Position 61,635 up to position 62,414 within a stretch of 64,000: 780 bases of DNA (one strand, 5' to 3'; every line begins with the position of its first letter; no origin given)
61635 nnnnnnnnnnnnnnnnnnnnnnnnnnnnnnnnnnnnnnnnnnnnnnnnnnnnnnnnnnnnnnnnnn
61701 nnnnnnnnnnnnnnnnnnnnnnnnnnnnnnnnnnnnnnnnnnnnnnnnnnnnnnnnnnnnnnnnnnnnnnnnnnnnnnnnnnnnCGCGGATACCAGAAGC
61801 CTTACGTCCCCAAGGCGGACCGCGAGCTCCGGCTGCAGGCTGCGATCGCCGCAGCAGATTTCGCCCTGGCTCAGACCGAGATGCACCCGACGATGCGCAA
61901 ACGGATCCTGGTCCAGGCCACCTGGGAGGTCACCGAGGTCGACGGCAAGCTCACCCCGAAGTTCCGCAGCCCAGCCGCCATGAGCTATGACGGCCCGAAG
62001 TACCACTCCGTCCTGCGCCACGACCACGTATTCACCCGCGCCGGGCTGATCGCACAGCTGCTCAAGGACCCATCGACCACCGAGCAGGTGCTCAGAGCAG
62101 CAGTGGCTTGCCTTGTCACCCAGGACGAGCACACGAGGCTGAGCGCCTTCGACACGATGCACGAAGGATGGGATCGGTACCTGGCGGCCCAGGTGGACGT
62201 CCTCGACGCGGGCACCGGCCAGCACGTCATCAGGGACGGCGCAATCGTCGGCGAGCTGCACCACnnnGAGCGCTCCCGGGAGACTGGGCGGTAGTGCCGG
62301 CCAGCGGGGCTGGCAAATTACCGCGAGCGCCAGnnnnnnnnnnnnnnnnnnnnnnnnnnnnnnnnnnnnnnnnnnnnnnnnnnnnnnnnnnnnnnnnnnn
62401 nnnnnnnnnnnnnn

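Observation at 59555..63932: NAD/ADP-ribose-centred gene cluster: ARPP-1-like protein, NrtR-like sensor-regulator, unknown protein and a macro-SIR2 fusion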

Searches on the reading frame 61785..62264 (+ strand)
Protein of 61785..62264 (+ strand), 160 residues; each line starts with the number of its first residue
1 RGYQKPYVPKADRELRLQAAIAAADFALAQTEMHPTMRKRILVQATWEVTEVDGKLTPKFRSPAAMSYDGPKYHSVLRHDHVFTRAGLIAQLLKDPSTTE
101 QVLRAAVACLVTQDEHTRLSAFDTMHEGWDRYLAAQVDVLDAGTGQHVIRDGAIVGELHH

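Call 76: search_solved_structures(query=A5, max_evalue=10, show_alignments=3)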
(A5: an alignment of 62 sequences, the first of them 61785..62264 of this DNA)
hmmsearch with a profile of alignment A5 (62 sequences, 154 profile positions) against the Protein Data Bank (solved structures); distinct sequences matched with E-value up to 10: 0.

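Call 77: search_protein_families(library=pfam, alignment_id=A5, max_evalue=1)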
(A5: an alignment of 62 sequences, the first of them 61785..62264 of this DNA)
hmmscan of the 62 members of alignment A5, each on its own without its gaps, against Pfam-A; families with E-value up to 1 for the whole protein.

A. member 1, window:61785-62264:+ (160 aa): 0 families

B. families by the number of members that match (of 62 scanned): 24 families
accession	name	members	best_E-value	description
PF13395.12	HNH_4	1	0.0095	HNH endonuclease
PF06884.16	DUF1264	1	0.016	Protein of unknown function (DUF1264)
PF05926.16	Phage_GPL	1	0.027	Phage head completion protein (GPL)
PF11354.13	DUF3156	1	0.032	Protein of unknown function (DUF3156)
PF11095.14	Gemin7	1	0.037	Gem-associated protein 7 (Gemin7)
PF19607.4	DUF6112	1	0.037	Family of unknown function (DUF6112)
PF18606.7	HTH_53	1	0.041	Zap helix turn helix N-terminal domain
PF04662.18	Luteo_PO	1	0.051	Luteovirus P0 protein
PF06881.16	Elongin_A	1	0.067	RNA polymerase II transcription factor SIII (Elongin) subunit A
PF07931.18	CPT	1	0.069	Chloramphenicol phosphotransferase-like protein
PF12464.13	Mac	1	0.081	Maltose acetyltransferase hexapeptide capping motif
PF20509.3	DUF6735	1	0.081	Family of unknown function (DUF6735)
PF18286.6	T3SS_ExsE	1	0.094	Type III secretion system ExsE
PF20827.2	PCF11_charged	1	0.1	PCF11, charged region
PF09403.15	FadA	1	0.11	Adhesion protein FadA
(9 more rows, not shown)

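Call 100: search_protein_families(library=phrogs, alignment_id=A5, max_evalue=0.01)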
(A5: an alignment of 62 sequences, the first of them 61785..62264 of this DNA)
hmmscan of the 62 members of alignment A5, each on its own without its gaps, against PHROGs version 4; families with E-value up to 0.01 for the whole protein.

A. member 1, window:61785-62264:+ (160 aa): 0 families

B. families by the number of members that match (of 62 scanned): 0 families
